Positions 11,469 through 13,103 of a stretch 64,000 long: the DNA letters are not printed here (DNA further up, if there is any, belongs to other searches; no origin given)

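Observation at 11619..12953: Diadenylate cyclase with an N-terminal PTS EIIA input domain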

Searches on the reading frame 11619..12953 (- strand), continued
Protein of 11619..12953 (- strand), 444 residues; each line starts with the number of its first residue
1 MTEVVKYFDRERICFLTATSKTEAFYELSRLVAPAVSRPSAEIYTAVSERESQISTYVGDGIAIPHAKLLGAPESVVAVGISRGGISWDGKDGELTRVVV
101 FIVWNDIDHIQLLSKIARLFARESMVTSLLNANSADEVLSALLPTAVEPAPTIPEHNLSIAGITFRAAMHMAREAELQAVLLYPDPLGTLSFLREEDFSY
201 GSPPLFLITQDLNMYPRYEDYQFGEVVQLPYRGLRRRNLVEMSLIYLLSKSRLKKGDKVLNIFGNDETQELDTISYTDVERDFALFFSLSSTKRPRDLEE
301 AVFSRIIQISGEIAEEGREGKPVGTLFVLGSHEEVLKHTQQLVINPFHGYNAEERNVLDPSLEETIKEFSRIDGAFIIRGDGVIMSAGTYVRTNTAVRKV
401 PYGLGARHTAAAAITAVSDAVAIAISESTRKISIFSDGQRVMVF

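Call 39: predict_structure(alignment_id=A1)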
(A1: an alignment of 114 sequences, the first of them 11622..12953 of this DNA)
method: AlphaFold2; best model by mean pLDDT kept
length: 444 residues; sequences in the alignment: 114
mean_pLDDT: 90.1   pTM: 0.76
mean pLDDT of the five models: 90.1, 89.4, 88.8, 88.4, 87.5
residues with pLDDT >= 90: 287; 70-90: 134; 50-70: 22; < 50: 1
segments of 3 or more residues with pLDDT < 50: none
pLDDT, mean of each block of 10 residues (from residue 1): 80 98 98 96 96 88 94 93 94 91 83 85 89 96 70 93 98 97 96 91 95 90 92 82 89 94 94 97 78 78 90 75 89 95 89 90 89 93 95 81 87 94 92 91 85
secondary structure, 60 per line:
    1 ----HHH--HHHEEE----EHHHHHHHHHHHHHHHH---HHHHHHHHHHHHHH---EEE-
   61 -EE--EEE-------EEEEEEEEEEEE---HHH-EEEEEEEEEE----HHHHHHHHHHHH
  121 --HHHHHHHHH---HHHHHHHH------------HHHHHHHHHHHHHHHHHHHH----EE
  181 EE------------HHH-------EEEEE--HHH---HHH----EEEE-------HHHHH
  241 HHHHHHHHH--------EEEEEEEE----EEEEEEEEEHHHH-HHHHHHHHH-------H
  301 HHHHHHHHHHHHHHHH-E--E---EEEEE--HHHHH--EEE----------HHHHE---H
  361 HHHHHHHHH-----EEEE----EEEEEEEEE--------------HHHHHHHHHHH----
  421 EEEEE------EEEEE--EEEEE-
elements in order: E13-15 H21-36 H40-53 E57-59 E66-68 E76-87 E95-104 H109-120 H123-131 H135-142 H155-174 E179-182 E205-209 E225-228 H236-249 E258-265 E270-278 H279-282 H284-292 H300-316 E325-329 H332-336 E339-341 H352-355 H360-369 E375-378 E383-391 H406-416 E421-425 E432-436 E439-443

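Call 46: search_protein_families(library=pfam, proteins=[P0021, P0120, L044:10001-11296:+, L032:10001-11311:+, L025:10001-11314:+, L031:10001-11293:+, L010:10001-11269:+, L022:10001-11320:+], max_evalue=0.01)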
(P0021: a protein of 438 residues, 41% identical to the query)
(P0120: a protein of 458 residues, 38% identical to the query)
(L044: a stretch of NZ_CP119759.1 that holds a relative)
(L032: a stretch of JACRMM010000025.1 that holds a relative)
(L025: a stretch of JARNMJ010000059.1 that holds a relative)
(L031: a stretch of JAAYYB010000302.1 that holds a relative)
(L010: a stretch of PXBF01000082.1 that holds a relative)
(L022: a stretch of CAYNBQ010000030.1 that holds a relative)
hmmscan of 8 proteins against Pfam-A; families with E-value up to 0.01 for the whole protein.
P0021 (438 aa): 4 families
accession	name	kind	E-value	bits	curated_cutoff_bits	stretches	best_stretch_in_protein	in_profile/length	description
PF00359.27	PTS_EIIA_2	-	2.8e-18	66.7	27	1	9-139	5-138/144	Phosphoenolpyruvate-dependent sugar phosphotransferase system, EIIA 2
PF02457.21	DAC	-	3.3e-18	65.8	27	1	308-433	3-118/119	DisA bacterial checkpoint controller nucleotide-binding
PF21755.2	DacZ_P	-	1.6e-05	25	27.4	1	164-276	6-120/125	Probable sensor domain DacZ_P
PF21756.2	DacZ_T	-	0.00039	20.9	27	1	161-256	3-90/106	Probable sensor domain DacZ_T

P0120 (458 aa): 5 families
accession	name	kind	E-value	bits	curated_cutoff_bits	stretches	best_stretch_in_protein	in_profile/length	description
PF00359.27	PTS_EIIA_2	-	1.3e-22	80.8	27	1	10-146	5-141/144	Phosphoenolpyruvate-dependent sugar phosphotransferase system, EIIA 2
PF02457.21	DAC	-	3.2e-20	72.3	27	1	317-440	4-117/119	DisA bacterial checkpoint controller nucleotide-binding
PF21755.2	DacZ_P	-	1.4e-09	38.1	27.4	1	167-284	4-120/125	Probable sensor domain DacZ_P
PF02887.21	PK_C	-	2.4e-05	24.8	28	1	173-279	6-114/114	Pyruvate kinase, alpha/beta domain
PF21756.2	DacZ_T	-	0.0036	17.8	27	1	167-262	2-88/106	Probable sensor domain DacZ_T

L044:10001-11296:+ (432 aa): 3 families
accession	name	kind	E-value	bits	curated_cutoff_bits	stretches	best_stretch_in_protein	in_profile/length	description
PF00359.27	PTS_EIIA_2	-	1.5e-21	77.3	27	1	10-141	11-141/144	Phosphoenolpyruvate-dependent sugar phosphotransferase system, EIIA 2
PF21755.2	DacZ_P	-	8.8e-21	74.3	27.4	1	159-280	2-125/125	Probable sensor domain DacZ_P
PF02457.21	DAC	-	1.2e-18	67.2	27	1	309-432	3-117/119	DisA bacterial checkpoint controller nucleotide-binding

L032:10001-11311:+ (437 aa): 3 families
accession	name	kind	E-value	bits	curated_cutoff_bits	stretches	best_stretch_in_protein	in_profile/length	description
PF02457.21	DAC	-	1.8e-21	76.4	27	1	309-434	3-118/119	DisA bacterial checkpoint controller nucleotide-binding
PF00359.27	PTS_EIIA_2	-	1.2e-18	67.9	27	1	7-140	7-141/144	Phosphoenolpyruvate-dependent sugar phosphotransferase system, EIIA 2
PF21755.2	DacZ_P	-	1.1e-11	44.9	27.4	1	162-281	4-124/125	Probable sensor domain DacZ_P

L025:10001-11314:+ (438 aa): 3 families
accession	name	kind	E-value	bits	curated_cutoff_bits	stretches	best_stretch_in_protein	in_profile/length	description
PF00359.27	PTS_EIIA_2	-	2.1e-23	83.3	27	1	2-142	3-143/144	Phosphoenolpyruvate-dependent sugar phosphotransferase system, EIIA 2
PF02457.21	DAC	-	4.7e-19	68.6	27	1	308-433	3-118/119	DisA bacterial checkpoint controller nucleotide-binding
PF21755.2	DacZ_P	-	2.9e-12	46.8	27.4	1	160-277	3-121/125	Probable sensor domain DacZ_P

L031:10001-11293:+ (431 aa): 5 families
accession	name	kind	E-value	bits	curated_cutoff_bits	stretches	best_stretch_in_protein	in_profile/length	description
PF00359.27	PTS_EIIA_2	-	1.5e-22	80.5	27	1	2-134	13-143/144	Phosphoenolpyruvate-dependent sugar phosphotransferase system, EIIA 2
PF02457.21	DAC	-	6.8e-20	71.3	27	1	300-428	2-118/119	DisA bacterial checkpoint controller nucleotide-binding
PF21755.2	DacZ_P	-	2.4e-10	40.6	27.4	1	154-272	5-123/125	Probable sensor domain DacZ_P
PF11536.14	DUF3226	-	0.00028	21.2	27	1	118-179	2-69/208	Protein of unknown function (DUF3226)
PF21754.2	DacZ_A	-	0.0046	17.9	28.3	0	154-207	2-48/109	Probable sensor domain DacZ_A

L010:10001-11269:+ (423 aa): 3 families
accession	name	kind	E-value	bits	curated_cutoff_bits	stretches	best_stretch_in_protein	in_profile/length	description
PF00359.27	PTS_EIIA_2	-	1.1e-25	90.7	27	1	5-142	3-143/144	Phosphoenolpyruvate-dependent sugar phosphotransferase system, EIIA 2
PF02457.21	DAC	-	2.5e-22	79.1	27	1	295-419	3-118/119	DisA bacterial checkpoint controller nucleotide-binding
PF21755.2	DacZ_P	-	0.0094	16.1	27.4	0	216-262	73-119/125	Probable sensor domain DacZ_P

L022:10001-11320:+ (440 aa): 3 families
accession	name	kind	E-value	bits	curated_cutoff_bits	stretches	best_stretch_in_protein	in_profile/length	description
PF00359.27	PTS_EIIA_2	-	1.6e-24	86.9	27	1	9-139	11-141/144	Phosphoenolpyruvate-dependent sugar phosphotransferase system, EIIA 2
PF02457.21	DAC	-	7.8e-23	80.8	27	1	310-435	3-118/119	DisA bacterial checkpoint controller nucleotide-binding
PF21755.2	DacZ_P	-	9.7e-11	41.9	27.4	1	162-280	3-122/125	Probable sensor domain DacZ_P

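Call 68: find_homologous_proteins(query=L032:10001-11311:+, max_evalue=1e-20)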
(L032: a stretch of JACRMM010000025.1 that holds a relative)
Query L032:10001-11311:+ (437 aa): 1529 proteins with E <= 1e-20 among 8000 candidates; the best 120 are listed.
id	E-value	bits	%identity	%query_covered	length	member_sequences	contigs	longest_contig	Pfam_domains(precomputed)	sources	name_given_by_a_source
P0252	4.2e-224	762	83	100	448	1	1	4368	PF21755.3,PF02457.22,PF00359.28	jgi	jgi:DNA integrity scanning protein DisA with diadenylate cyclase activity/mannitol/fructose-specific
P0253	3.5e-215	733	98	81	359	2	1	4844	PF21755.3,PF00359.28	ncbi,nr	ncbi:MAG: PTS sugar transporter subunit IIA, partial [Deltaproteobacteria bacterium]|nr:PTS sugar tr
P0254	3.5e-199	680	75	100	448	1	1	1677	PF21755.3,PF02457.22,PF00359.28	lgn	-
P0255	1.4e-192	658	69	100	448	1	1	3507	PF21755.3,PF02457.22,PF00359.28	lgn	-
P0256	2.4e-143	496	56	100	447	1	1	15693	PF21755.3,PF02457.22,PF00359.28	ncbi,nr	ncbi:MAG: PTS sugar transporter subunit IIA [Spirochaetales bacterium]|nr:PTS sugar transporter subu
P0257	1.1e-141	491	55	100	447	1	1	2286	PF21755.3,PF02457.22,PF00359.28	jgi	jgi:diadenylate cyclase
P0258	6.9e-141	488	54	100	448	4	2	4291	PF21755.3,PF02457.22,PF00359.28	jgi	-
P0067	8.6e-141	488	54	100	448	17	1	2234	PF21755.3,PF02457.22,PF00359.28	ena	-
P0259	2.7e-139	483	54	100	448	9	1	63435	PF21755.3,PF02457.22,PF00359.28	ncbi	-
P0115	2.7e-138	479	53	100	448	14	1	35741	PF21755.3,PF02457.22,PF00359.28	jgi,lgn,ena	-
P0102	1.8e-137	477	53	100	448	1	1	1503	PF21755.3,PF02457.22,PF00359.28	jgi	-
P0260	2.4e-137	476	53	100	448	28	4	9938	PF21755.3,PF02457.22,PF00359.28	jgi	jgi:diadenylate cyclase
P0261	2.4e-136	473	52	100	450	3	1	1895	PF21755.3,PF02457.22,PF00359.28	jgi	jgi:diadenylate cyclase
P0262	3.3e-136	473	52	100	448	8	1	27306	PF21755.3,PF02457.22,PF00359.28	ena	-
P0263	3.4e-136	473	52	100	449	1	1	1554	PF21755.3,PF02457.22,PF00359.28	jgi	jgi:DNA integrity scanning protein DisA with diadenylate cyclase activity/mannitol/fructose-specific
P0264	7.5e-136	471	50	100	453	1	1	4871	PF21755.3,PF02457.22,PF00359.28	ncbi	ncbi:MAG: diadenylate cyclase [Spirochaetota bacterium]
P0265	2.1e-135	470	52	100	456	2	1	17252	PF21755.3,PF02457.22,PF00359.28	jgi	jgi:diadenylate cyclase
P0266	2.8e-135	470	53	100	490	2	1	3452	PF21755.3,PF02457.22,PF00359.28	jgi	jgi:diadenylate cyclase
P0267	2.9e-135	469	52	100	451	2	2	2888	PF21755.3,PF02457.22,PF00359.28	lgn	-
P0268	2.3e-134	466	52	99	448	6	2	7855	PF21755.3,PF02457.22,PF00359.28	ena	-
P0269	4.1e-134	466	53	100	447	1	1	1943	PF21755.3,PF02457.22,PF00359.28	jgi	jgi:diadenylate cyclase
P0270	8.0e-134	465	52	100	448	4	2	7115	PF21755.3,PF02457.22,PF00359.28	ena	-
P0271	1.2e-133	464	50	100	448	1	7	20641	PF21755.3,PF02457.22,PF00359.28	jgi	jgi:diadenylate cyclase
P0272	5.8e-133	462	50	100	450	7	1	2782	PF21755.3,PF02457.22,PF00359.28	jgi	jgi:DNA integrity scanning protein DisA with diadenylate cyclase activity/mannitol/fructose-specific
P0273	9.9e-133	461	53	100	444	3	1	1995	PF21755.3,PF02457.22,PF00359.28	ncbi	-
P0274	1.1e-132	461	50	100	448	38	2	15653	PF21755.3,PF02457.22,PF00359.28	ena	-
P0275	8.1e-132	458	52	99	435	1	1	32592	PF21755.3,PF02457.22,PF00359.28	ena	-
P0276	1.4e-131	457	53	99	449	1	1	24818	PF21755.3,PF02457.22,PF00359.28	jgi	jgi:mannitol/fructose-specific phosphotransferase system IIA component (Ntr-type)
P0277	1.5e-131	457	52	100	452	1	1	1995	PF21755.3,PF02457.22,PF00359.28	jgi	jgi:DNA integrity scanning protein DisA with diadenylate cyclase activity/mannitol/fructose-specific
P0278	2.0e-131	457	52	98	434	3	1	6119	PF21755.3,PF02457.22,PF00359.28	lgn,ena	-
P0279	2.1e-131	457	53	99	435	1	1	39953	PF21755.3,PF02457.22,PF00359.28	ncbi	-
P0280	2.8e-131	456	54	100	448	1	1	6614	PF21755.3,PF02457.22,PF00359.28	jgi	jgi:diadenylate cyclase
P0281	3.0e-131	456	51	100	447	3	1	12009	PF21755.3,PF02457.22,PF00359.28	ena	-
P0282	5.1e-131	456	51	100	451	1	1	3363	PF21755.3,PF02457.22,PF00359.28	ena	-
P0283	5.2e-131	455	52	100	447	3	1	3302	PF21755.3,PF02457.22,PF00359.28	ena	-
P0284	1.5e-129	451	50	98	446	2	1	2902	PF21755.3,PF02457.22,PF00359.28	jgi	-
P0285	1.5e-129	451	51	99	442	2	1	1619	PF21755.3,PF02457.22,PF00359.28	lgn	-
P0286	3.8e-129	449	54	100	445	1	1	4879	PF21755.3,PF02457.22,PF00359.28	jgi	-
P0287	1.1e-128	448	49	99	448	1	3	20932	PF21755.3,PF02457.22,PF00359.28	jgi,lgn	jgi:diadenylate cyclase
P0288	1.1e-128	448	52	100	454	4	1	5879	PF21755.3,PF02457.22,PF00359.28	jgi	jgi:diadenylate cyclase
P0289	1.3e-128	448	50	100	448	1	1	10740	PF21755.3,PF02457.22,PF00359.28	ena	-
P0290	1.4e-128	447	49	98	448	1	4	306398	PF21755.3,PF02457.22,PF00359.28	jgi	jgi:diadenylate cyclase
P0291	1.6e-128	447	51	100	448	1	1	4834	PF21755.3,PF02457.22,PF00359.28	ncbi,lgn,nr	ncbi:MAG: PTS sugar transporter subunit IIA [Spirochaetales bacterium]|nr:PTS sugar transporter subu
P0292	2.4e-128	447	49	100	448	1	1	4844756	PF21755.3,PF02457.22,PF00359.28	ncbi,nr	ncbi:MAG: PTS sugar transporter subunit IIA [Spirochaetaceae bacterium]|nr:MAG: PTS sugar transporte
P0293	7.5e-128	445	49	99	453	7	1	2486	PF21755.3,PF02457.22,PF00359.28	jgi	jgi:diadenylate cyclase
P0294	7.9e-128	445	51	100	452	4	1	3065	PF21755.3,PF02457.22,PF00359.28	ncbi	-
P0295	2.5e-127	443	50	100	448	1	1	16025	PF21755.3,PF02457.22,PF00359.28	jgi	jgi:mannitol/fructose-specific phosphotransferase system IIA component (Ntr-type)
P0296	2.6e-127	443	50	99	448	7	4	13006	PF21755.3,PF02457.22,PF00359.28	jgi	jgi:diadenylate cyclase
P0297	6.5e-127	442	50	100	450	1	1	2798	PF21755.3,PF02457.22,PF00359.28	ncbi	-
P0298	4.3e-126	439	49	98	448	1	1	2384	PF21755.3,PF02457.22,PF00359.28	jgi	jgi:DNA integrity scanning protein DisA with diadenylate cyclase activity/mannitol/fructose-specific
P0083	5.6e-126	439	51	100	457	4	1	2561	PF21755.3,PF02457.22,PF00359.28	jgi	jgi:DNA integrity scanning protein DisA with diadenylate cyclase activity/mannitol/fructose-specific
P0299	7.4e-126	438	48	99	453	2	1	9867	PF21755.3,PF02457.22,PF00359.28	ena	-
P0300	9.3e-126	438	48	99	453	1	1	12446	PF21755.3,PF02457.22,PF00359.28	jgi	jgi:diadenylate cyclase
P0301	4.4e-125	436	49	99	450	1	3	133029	PF21755.3,PF02457.22,PF00359.28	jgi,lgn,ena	-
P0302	5.6e-125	436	49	100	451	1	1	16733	PF21755.3,PF02457.22,PF00359.28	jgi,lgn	jgi:DNA integrity scanning protein DisA with diadenylate cyclase activity/mannitol/fructose-specific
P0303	1.1e-124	435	47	100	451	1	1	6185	PF21755.3,PF02457.22,PF00359.28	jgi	jgi:DNA integrity scanning protein DisA with diadenylate cyclase activity/mannitol/fructose-specific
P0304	1.6e-124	434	48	99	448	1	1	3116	PF21755.3,PF02457.22,PF00359.28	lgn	-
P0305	4.8e-124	433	47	100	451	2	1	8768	PF21755.3,PF02457.22,PF00359.28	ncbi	-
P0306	1.0e-123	431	50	100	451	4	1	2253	PF21755.3,PF02457.22,PF00359.28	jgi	jgi:diadenylate cyclase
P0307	1.7e-123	431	49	99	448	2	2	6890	PF21755.3,PF02457.22,PF00359.28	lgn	-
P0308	2.1e-123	430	52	100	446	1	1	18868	PF21755.3,PF02457.22,PF00359.28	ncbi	-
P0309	3.1e-123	430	51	100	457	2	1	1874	PF21755.3,PF02457.22,PF00359.28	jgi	-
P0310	3.2e-123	430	51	100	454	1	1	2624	PF21755.3,PF02457.22,PF00359.28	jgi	jgi:diadenylate cyclase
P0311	3.4e-123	430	50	100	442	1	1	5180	PF21755.3,PF02457.22,PF00359.28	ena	-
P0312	6.2e-123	429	48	98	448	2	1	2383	PF21755.3,PF02457.22,PF00359.28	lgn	-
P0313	1.3e-122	428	48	99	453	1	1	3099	PF21755.3,PF02457.22,PF00359.28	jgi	jgi:diadenylate cyclase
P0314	2.4e-122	427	51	100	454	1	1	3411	PF21755.3,PF02457.22,PF00359.28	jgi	-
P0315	3.2e-122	427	48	100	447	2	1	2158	PF21755.3,PF02457.22,PF00359.28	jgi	jgi:diadenylate cyclase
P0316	4.1e-122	426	51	100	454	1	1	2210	PF21755.3,PF02457.22,PF00359.28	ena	-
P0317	5.5e-122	426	51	100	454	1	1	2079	PF21755.3,PF02457.22,PF00359.28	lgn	-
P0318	6.3e-122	426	51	100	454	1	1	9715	PF21755.3,PF02457.22,PF00359.28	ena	-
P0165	9.5e-122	425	49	100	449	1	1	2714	PF21755.3,PF02457.22,PF00359.28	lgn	-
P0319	1.2e-121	425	48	100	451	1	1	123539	PF21755.3,PF02457.22,PF00359.28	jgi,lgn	jgi:diadenylate cyclase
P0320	1.3e-121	424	49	100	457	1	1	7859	PF21755.3,PF02457.22,PF00359.28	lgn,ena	-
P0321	1.5e-121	424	47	100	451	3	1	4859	PF21755.3,PF02457.22,PF00359.28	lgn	-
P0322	2.2e-121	424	50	100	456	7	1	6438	PF21755.3,PF02457.22,PF00359.28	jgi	jgi:DNA integrity scanning protein DisA with diadenylate cyclase activity/mannitol/fructose-specific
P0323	2.7e-121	423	49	100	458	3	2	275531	PF21755.3,PF02457.22,PF00359.28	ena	-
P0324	2.8e-121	423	48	100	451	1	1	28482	PF21755.3,PF02457.22,PF00359.28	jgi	jgi:diadenylate cyclase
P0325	4.1e-121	423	48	100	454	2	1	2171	PF21755.3,PF02457.22,PF00359.28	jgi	jgi:diadenylate cyclase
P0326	5.0e-121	423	47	100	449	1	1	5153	PF21755.3,PF02457.22,PF00359.28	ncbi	-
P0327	5.9e-121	422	49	100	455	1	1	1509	PF21755.3,PF02457.22,PF00359.28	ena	-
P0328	7.4e-121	422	49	100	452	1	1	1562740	PF21755.3,PF02457.22,PF00359.28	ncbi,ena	-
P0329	9.2e-121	422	47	99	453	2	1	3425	PF21755.3,PF02457.22,PF00359.28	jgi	jgi:diadenylate cyclase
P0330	1.1e-120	421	50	100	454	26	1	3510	PF21755.3,PF02457.22,PF00359.28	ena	-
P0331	1.4e-120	421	49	100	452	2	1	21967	PF21755.3,PF02457.22,PF02887.22,PF00359.28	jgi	jgi:diadenylate cyclase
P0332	1.7e-120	421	47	100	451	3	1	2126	PF21755.3,PF02457.22,PF00359.28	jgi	jgi:diadenylate cyclase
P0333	2.2e-120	420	49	100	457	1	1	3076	PF21755.3,PF02457.22,PF00359.28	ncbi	-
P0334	3.6e-120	420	48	100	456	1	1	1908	PF21755.3,PF02457.22,PF00359.28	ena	-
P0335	4.5e-120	419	50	100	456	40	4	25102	PF21755.3,PF02457.22,PF00359.28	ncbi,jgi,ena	ncbi:MAG: diadenylate cyclase [Spirochaetia bacterium]|jgi:DNA integrity scanning protein DisA with 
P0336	4.7e-120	419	49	100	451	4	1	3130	PF21755.3,PF02457.22,PF00359.28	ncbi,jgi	-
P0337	4.9e-120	419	50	100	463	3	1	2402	PF21755.3,PF02457.22,PF00359.28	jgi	jgi:DNA integrity scanning protein DisA with diadenylate cyclase activity/mannitol/fructose-specific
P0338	5.9e-120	419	48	100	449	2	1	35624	PF21755.3,PF02457.22,PF00359.28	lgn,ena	-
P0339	6.2e-120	419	48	99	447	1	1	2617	PF21755.3,PF02457.22,PF00359.28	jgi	jgi:mannitol/fructose-specific phosphotransferase system IIA component (Ntr-type)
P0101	6.2e-120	419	50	100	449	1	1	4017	PF21755.3,PF02457.22,PF00359.28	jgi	jgi:diadenylate cyclase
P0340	6.4e-120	419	50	94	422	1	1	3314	PF21755.3,PF02457.22,PF00359.28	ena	-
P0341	7.4e-120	419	50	98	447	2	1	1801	PF21755.3,PF02457.22,PF02887.22,PF00359.28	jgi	-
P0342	8.5e-120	419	47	100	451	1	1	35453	PF21755.3,PF02457.22,PF00359.28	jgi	jgi:diadenylate cyclase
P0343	8.7e-120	419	50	94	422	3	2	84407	PF21755.3,PF02457.22,PF00359.28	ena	-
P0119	1.3e-119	418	49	100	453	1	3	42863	PF21755.3,PF02457.22,PF00359.28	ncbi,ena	-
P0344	1.7e-119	418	49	100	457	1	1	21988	PF21755.3,PF02457.22,PF00359.28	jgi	jgi:diadenylate cyclase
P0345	2.2e-119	417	47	100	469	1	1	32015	PF21755.3,PF02457.22,PF00359.28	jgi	jgi:diadenylate cyclase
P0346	3.5e-119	417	49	100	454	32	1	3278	PF21755.3,PF02457.22,PF00359.28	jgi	jgi:DNA integrity scanning protein DisA with diadenylate cyclase activity/mannitol/fructose-specific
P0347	6.7e-119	416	46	100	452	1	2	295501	PF21755.3,PF02457.22,PF00359.28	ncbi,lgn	-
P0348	7.7e-119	415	46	100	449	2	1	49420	PF21755.3,PF02457.22,PF00359.28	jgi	jgi:DNA integrity scanning protein DisA with diadenylate cyclase activity/mannitol/fructose-specific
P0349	9.3e-119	415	50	100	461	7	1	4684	PF21755.3,PF02457.22,PF00359.28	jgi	jgi:diadenylate cyclase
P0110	1.9e-118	414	48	100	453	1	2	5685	PF21755.3,PF02457.22,PF00359.28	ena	-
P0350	2.4e-118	414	49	100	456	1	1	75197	PF21755.3,PF02457.22,PF00359.28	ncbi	-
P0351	5.5e-118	413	49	100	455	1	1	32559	PF21755.3,PF02457.22,PF02887.22,PF00359.28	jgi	jgi:diadenylate cyclase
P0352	1.3e-117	411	50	100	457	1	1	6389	PF21755.3,PF02457.22,PF00359.28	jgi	jgi:DNA integrity scanning protein DisA with diadenylate cyclase activity/mannitol/fructose-specific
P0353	1.4e-117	411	51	88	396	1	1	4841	PF21755.3,PF02457.22,PF00359.28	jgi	jgi:hypothetical protein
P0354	1.8e-117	411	49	100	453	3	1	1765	PF21755.3,PF02457.22,PF00359.28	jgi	jgi:diadenylate cyclase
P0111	1.9e-117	411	51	99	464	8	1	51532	PF21755.3,PF02457.22,PF00359.28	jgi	jgi:diadenylate cyclase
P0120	3.2e-117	410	48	100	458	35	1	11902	PF21755.3,PF02457.22,PF02887.22,PF00359.28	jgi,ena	-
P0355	6.6e-117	409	50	100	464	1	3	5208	PF21755.3,PF02457.22,PF00359.28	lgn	-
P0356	6.7e-117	409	49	100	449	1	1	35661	PF21755.3,PF02457.22,PF00359.28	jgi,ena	-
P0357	8.5e-117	409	49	89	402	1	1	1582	PF21755.3,PF02457.22,PF00359.28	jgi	jgi:mannitol/fructose-specific phosphotransferase system IIA component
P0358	1.1e-116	408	49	100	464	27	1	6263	PF21755.3,PF02457.22,PF00359.28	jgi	jgi:diadenylate cyclase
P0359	2.5e-116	407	49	100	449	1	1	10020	PF21755.3,PF02457.22,PF00359.28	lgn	-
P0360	3.3e-116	407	49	100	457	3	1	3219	PF21755.3,PF02457.22,PF00359.28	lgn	-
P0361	4.9e-116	406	50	100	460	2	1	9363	PF21755.3,PF02457.22,PF00359.28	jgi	jgi:diadenylate cyclase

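Call 73: find_encoding_contigs(protein=window:11619-12953:-, flank=2000, max_places=4)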
Protein window:11619-12953:- (444 aa): no gene with exactly this product is on record in the collection.

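Call 76: search_protein_families(library=padloc, proteins=[window:11619-12953:-], max_evalue=0.001)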
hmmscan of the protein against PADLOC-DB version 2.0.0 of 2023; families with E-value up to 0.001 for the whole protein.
window:11619-12953:- (444 aa): 1 family
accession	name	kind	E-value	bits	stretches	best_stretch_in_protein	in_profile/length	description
PDLC01085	C3a181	-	7.9e-08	30.5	1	301-441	109-215/226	Diadenylate cyclase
